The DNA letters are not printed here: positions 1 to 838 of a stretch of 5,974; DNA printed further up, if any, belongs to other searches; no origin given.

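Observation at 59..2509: Standalone CarH/AerR-type B12-binding module translationally coupled to a MacB/FtsX (type VII) ABC transporter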

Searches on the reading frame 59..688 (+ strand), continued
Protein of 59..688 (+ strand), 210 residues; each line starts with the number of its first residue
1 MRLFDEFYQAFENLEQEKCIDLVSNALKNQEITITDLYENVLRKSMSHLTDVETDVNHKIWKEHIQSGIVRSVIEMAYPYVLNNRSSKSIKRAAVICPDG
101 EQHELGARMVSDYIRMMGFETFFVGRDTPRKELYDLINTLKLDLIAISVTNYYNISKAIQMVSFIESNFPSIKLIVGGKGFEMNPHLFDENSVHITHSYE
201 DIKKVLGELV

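Call 23: search_solved_structures(query=A1, max_evalue=0.001, show_alignments=2)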
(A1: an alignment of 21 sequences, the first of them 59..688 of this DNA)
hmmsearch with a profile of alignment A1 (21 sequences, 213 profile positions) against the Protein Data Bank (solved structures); distinct sequences matched with E-value up to 0.001: 26.
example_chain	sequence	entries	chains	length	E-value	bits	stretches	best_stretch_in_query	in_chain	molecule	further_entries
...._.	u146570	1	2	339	4.4e-21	78.5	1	6-208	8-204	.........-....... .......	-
8j2x_A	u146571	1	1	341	4.4e-21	78.5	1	6-208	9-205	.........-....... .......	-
8jbs_A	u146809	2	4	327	1.4e-20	76.9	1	6-184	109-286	Putative cobalamin binding protein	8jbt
8j2y_A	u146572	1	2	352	1.5e-17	66.9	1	15-211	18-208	GGDEF domain-containing protein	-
7xcn_M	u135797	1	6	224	2.8e-14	56.3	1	5-206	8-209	Trimethylamine methyltransferase corrinoid protein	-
4jgi_A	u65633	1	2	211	1.3e-12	50.9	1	16-210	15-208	Putative uncharacterized protein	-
1y80_A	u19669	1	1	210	1.7e-10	43.9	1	4-206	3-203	Predicted cobalamin binding protein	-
1bmt_A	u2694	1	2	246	1.6e-08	37.5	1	69-189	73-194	METHIONINE SYNTHASE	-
5c8a_A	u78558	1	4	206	6.1e-08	35.6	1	40-149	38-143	Light-dependent transcriptional regulator CarH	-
8c31_A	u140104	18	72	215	6.8e-08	35.4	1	40-149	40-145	Probable transcriptional regulator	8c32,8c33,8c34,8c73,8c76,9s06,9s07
3bul_A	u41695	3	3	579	8.8e-08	35.1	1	69-189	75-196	Methionine synthase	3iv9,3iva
2i2x_B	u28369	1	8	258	8.8e-08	35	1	89-185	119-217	Methyltransferase 1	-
3whp_A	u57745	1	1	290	1.3e-07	34.5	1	40-149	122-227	Probable transcriptional regulator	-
5c8d_A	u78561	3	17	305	1.4e-07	34.4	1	40-149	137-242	Light-dependent transcriptional regulator CarH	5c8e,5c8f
8c35_A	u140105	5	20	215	1.5e-07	34.3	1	40-149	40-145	Probable transcriptional regulator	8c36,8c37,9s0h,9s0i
7te2_A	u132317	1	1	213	1.1e-05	28.3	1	21-201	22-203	AerR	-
3ezx_A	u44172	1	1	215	3.4e-05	26.6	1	13-209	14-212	Monomethylamine corrinoid protein 1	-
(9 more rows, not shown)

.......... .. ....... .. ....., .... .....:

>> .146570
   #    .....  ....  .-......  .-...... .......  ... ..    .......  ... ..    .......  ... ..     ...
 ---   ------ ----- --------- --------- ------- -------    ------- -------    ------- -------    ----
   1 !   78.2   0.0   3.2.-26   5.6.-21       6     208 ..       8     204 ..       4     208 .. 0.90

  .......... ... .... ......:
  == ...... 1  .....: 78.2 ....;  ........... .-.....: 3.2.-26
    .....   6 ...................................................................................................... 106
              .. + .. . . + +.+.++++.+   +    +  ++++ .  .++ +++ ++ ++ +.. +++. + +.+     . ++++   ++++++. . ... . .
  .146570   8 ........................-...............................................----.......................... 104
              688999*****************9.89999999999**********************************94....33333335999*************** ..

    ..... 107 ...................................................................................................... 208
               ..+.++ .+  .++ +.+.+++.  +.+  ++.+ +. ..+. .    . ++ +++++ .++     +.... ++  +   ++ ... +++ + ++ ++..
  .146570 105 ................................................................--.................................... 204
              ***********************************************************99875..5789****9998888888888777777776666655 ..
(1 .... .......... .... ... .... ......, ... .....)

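Call 26: predict_structure(alignment_id=A1)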
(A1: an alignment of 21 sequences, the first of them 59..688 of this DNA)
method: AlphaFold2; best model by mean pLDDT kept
length: 210 residues; sequences in the alignment: 21
mean_pLDDT: 89.5   pTM: 0.86
mean pLDDT of the five models: 89.5, 88.5, 88.5, 88.2, 87.7
residues with pLDDT >= 90: 145; 70-90: 52; 50-70: 11; < 50: 2
segments of 3 or more residues with pLDDT < 50: none
pLDDT, mean of each block of 10 residues (from residue 1): 93 97 97 96 85 63 91 97 86 93 89 95 92 96 93 87 94 90 79 89 76
secondary structure, 60 per line:
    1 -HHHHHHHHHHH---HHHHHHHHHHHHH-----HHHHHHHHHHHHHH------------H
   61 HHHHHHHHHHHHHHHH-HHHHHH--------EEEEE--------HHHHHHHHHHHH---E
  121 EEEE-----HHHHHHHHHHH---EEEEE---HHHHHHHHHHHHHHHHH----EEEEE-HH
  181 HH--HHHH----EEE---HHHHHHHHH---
elements in order: H2-12 H16-28 H34-47 H60-76 H78-83 E92-96 H105-116 E120-124 H130-140 E144-148 H152-168 E173-177 H179-182 H185-188 E193-195 H199-207

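Call 28: find_encoding_contigs(protein=P0119, flank=5000, max_places=3)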
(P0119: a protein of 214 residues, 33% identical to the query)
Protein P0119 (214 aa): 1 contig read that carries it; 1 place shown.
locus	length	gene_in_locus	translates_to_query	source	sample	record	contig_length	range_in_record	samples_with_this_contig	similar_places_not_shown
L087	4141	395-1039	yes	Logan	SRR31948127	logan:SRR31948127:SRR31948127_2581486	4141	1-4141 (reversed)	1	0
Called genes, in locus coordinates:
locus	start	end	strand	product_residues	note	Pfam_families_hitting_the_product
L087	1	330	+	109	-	?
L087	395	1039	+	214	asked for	PF02607:B12-binding_2, PF02310:B12-binding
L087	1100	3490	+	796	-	PF16561:AMPK1_CBM, PF00128:Alpha-amylase, PF16657:Malt_amylase_C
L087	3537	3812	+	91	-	PF13453:Zn_ribbon_TFIIB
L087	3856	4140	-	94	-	?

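Call 29: find_encoding_contigs(protein=P0120, flank=6000, max_places=3)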
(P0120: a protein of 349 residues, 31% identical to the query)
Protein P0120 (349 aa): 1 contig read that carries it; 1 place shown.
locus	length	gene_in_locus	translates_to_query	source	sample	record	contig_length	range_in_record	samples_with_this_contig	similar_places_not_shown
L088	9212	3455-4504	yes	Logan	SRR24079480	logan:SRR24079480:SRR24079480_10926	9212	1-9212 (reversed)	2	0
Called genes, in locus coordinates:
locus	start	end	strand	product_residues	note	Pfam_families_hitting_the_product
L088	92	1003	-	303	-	PF01936:NYN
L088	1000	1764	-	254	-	PF00849:PseudoU_synth_2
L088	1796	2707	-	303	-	PF01263:Aldose_epim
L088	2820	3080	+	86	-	-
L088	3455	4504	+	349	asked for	PF02607:B12-binding_2, PF02310:B12-binding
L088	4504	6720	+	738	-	PF00989:PAS, PF13426:PAS_9, PF00990:GGDEF, PF00563:EAL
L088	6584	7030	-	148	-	-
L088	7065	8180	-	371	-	PF09557:DUF2382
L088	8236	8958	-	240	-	PF09557:DUF2382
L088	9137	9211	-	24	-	?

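Call 30: fold_search(model_id=the predicted structure, library=pdb)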
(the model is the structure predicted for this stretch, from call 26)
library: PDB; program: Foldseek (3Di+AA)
matches with E <= 10: 1642; with E <= 0.001: 105
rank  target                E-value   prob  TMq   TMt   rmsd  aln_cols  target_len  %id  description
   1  8j2x                  7.8e-12  1.00  0.84  0.54   2.3       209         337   19  Saccharothrix syringae photocobilins protein, light state (released 2024-04-10)
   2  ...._B                2.2e-11  1.00  0.84  0.55   2.3       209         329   19  Saccharothrix syringae photocobilins protein, dark state (released 2024-04-10)
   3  8jbt_A                2.2e-11  1.00  0.82  0.76   2.9       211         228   19  B12-binding domain from Chloracidobacterium thermophilum MerR family protein, anaerobic light state (released 2024-11-13)
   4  8jbs_B                3.0e-11  1.00  0.82  0.78   2.9       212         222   19  B12-binding domain from Chloracidobacterium thermophilum MerR family protein, dark state (released 2024-11-13)
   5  8jbt_B                4.0e-11  1.00  0.82  0.77   2.8       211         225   19  B12-binding domain from Chloracidobacterium thermophilum MerR family protein, anaerobic light state (released 2024-11-13)
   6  8jbs_A                5.1e-11  1.00  0.82  0.77   3.0       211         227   18  B12-binding domain from Chloracidobacterium thermophilum MerR family protein, dark state (released 2024-11-13)
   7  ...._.                6.8e-11  1.00  0.85  0.55   2.2       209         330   19  Saccharothrix syringae photocobilins protein, dark state (released 2024-04-10)
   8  5c8d_G                1.2e-10  1.00  0.76  0.62   3.2       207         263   17  Crystal structure of full-length Thermus thermophilus CarH bound to adenosylcobalamin (dark state) (released 2015-09-30)
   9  5c8d_A                1.4e-10  1.00  0.75  0.72   3.3       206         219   17  Crystal structure of full-length Thermus thermophilus CarH bound to adenosylcobalamin (dark state) (released 2015-09-30)
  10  8c32_A                1.4e-10  1.00  0.75  0.81   3.3       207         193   17  Dark state 2.2 Angstrom crystal structure of cobalamin binding domain belonging to a light-dependent transcription reg (released 2023-08-16)
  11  8c73_C                2.1e-10  1.00  0.74  0.78   3.3       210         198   17  Dark state 1.8 Angstrom crystal structure of cobalamin binding domain belonging to a light-dependent transcription reg (released 2023-08-09)
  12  9s0h_D                3.7e-10  1.00  0.75  0.80   3.3       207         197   17  Dark-state of CBD of TtCarH mutant - H132A (SSX, DLS) (released 2026-01-28)
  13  8c76_A                3.9e-10  1.00  0.76  0.80   3.1       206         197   16  Light-state 2.5 Angstrom wild-type X-ray crystal structure of the cobalamin binding domain belonging to a light-depend (released 2023-08-09)
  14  5c8d_C                4.4e-10  1.00  0.75  0.72   3.2       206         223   17  Crystal structure of full-length Thermus thermophilus CarH bound to adenosylcobalamin (dark state) (released 2015-09-30)
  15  8j2y_A                4.7e-10  1.00  0.80  0.53   3.1       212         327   16  Acidimicrobiaceae bacterium photocobilins protein, dark state (released 2024-04-10)
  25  7xcn_M                7.5e-10  1.00  0.50  0.49   9.4       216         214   19  Crystal structure of the MttB-MttC complex at 2.7 A resolution (released 2023-01-18)
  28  7xcn_N                7.9e-10  1.00  0.49  0.49   9.5       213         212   19  Crystal structure of the MttB-MttC complex at 2.7 A resolution (released 2023-01-18)
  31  7xcn_P                1.2e-09  1.00  0.50  0.49   9.4       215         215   19  Crystal structure of the MttB-MttC complex at 2.7 A resolution (released 2023-01-18)
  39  3ezx                  1.9e-09  1.00  0.84  0.83   2.8       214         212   16  Structure of Methanosarcina barkeri monomethylamine corrinoid protein (released 2009-12-15)
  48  7xcn_Q                2.4e-09  1.00  0.50  0.49   9.2       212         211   18  Crystal structure of the MttB-MttC complex at 2.7 A resolution (released 2023-01-18)
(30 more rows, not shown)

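Call 37: search_protein_representatives(alignment_id=A1)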
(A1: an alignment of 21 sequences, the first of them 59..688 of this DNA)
Query: 21 sequences, 213 profile positions. Proteins with E-value up to 0.001 (for the whole library): 15355; up to 1e-10: 6098; up to 1e-30: 1303. The best 150 are listed.
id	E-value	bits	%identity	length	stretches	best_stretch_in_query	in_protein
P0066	4.3e-81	287.8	-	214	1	3-210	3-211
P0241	2.4e-78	278.8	-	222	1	1-210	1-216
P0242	3.5e-73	261.9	-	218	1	3-211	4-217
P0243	2.1e-72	259.4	-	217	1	1-209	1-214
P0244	9.7e-70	250.7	-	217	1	2-209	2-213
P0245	1.1e-69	250.5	-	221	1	3-210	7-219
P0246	3.7e-68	245.5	-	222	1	3-209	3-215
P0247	4.5e-68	245.2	-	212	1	1-207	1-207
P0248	2.9e-67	242.6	-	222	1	3-209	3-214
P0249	9.9e-67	240.8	-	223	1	1-209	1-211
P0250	1.1e-66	240.7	-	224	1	5-210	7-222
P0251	1.3e-66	240.4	-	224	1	4-208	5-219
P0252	6.4e-66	238.2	-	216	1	1-209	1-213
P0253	1.7e-65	236.8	-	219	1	1-210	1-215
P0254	5.3e-64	231.9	-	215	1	3-210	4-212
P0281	8.2e-58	211.7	-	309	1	23-207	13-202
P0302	2.4e-52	193.8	-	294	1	7-207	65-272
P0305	1.3e-51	191.4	-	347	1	2-210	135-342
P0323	5.4e-49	182.8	-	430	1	4-210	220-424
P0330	3.1e-48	180.4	-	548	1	4-206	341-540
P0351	1.0e-46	175.4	-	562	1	4-210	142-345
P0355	2.5e-46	174.1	-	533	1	4-208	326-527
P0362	4.5e-46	173.3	-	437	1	4-208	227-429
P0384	3.5e-45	170.4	-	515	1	4-210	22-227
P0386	3.6e-45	170.4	-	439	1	4-207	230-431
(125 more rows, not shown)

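Call 38: search_protein_families(library=pfam, proteins=[P0384, P0323, P0330, P0351, P0355, P0362, P0386, P0281, P0302, P0305], max_evalue=0.001)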
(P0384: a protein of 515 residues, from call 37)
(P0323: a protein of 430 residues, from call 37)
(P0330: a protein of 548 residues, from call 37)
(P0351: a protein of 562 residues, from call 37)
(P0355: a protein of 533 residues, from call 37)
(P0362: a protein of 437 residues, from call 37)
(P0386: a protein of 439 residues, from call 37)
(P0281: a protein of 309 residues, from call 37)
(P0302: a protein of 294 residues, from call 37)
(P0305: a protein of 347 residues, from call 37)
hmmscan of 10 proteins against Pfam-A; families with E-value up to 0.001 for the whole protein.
P0384 (515 aa): 5 families
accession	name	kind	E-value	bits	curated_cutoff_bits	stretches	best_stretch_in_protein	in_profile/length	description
PF02518.31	HATPase_c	-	5.6e-30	104.5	26.4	1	406-514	2-108/111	Histidine kinase-, DNA gyrase B-, and HSP90-like ATPase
PF02310.24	B12-binding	-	2.5e-22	79.4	32.1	1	108-222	2-120/121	B12 binding domain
PF02607.22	B12-binding_2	-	1.1e-15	58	23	1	23-95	2-73/74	B12 binding domain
PF00512.31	HisKA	-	1.3e-14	54.4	26.9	1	292-359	2-66/66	His Kinase A (phospho-acceptor) domain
PF13581.12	HATPase_c_2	-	0.00011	22.7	27.4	1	398-492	30-111/127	Histidine kinase-like ATPase domain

P0323 (430 aa): 2 families
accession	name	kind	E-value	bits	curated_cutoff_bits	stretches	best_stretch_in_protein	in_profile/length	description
PF02310.24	B12-binding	-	2.3e-23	82.8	32.1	1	307-416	3-113/121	B12 binding domain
PF02607.22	B12-binding_2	-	6.3e-14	52.4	23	1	222-293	3-73/74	B12 binding domain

P0330 (548 aa): 2 families
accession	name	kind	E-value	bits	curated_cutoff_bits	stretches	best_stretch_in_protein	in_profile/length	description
PF02310.24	B12-binding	-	8.3e-26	90.6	32.1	1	427-535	2-116/121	B12 binding domain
PF02607.22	B12-binding_2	-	3.4e-15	56.4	23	1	343-414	3-73/74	B12 binding domain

P0351 (562 aa): 4 families
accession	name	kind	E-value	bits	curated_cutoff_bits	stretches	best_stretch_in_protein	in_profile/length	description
PF00990.26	GGDEF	-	1.4e-38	132.7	23.8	1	412-559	2-157/161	Diguanylate cyclase, GGDEF domain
PF02310.24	B12-binding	-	5.5e-21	75.1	32.1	1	229-332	3-109/121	B12 binding domain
PF02607.22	B12-binding_2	-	2e-13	50.8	23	1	143-215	2-73/74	B12 binding domain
PF00502.25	Phycobilisome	-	2.2e-05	24.9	22.2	1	20-106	52-139/155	Phycobilisome protein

P0355 (533 aa): 2 families
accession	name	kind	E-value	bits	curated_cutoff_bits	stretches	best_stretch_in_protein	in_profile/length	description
PF02310.24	B12-binding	-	1e-23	83.9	32.1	1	412-521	2-117/121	B12 binding domain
PF02607.22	B12-binding_2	-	1.8e-14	54.1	23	1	327-399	2-73/74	B12 binding domain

P0362 (437 aa): 2 families
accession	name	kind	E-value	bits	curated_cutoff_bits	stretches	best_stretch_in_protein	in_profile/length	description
PF02310.24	B12-binding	-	8.5e-28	97.1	32.1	1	314-427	2-118/121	B12 binding domain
PF02607.22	B12-binding_2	-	5.8e-14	52.5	23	1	228-301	2-73/74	B12 binding domain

P0386 (439 aa): 2 families
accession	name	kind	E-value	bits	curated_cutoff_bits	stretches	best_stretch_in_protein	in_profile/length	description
PF02310.24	B12-binding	-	3.3e-23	82.3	32.1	1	317-419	3-107/121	B12 binding domain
PF02607.22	B12-binding_2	-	7.8e-16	58.5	23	1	233-303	4-73/74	B12 binding domain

P0281 (309 aa): 1 family
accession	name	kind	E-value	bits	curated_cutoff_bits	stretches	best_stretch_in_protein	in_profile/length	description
PF02310.24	B12-binding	-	3.6e-11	43.4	32.1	1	87-199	2-116/121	B12 binding domain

P0302 (294 aa): 1 family
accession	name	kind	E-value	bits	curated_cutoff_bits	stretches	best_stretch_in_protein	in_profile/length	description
PF02310.24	B12-binding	-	7.2e-10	39.2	32.1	1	153-254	2-98/121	B12 binding domain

P0305 (347 aa): 2 families
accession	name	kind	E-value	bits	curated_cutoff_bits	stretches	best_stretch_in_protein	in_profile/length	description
PF02310.24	B12-binding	-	3e-20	72.7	32.1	1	223-337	2-120/121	B12 binding domain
PF02607.22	B12-binding_2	-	7.4e-13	48.9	23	1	138-210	2-73/74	B12 binding domain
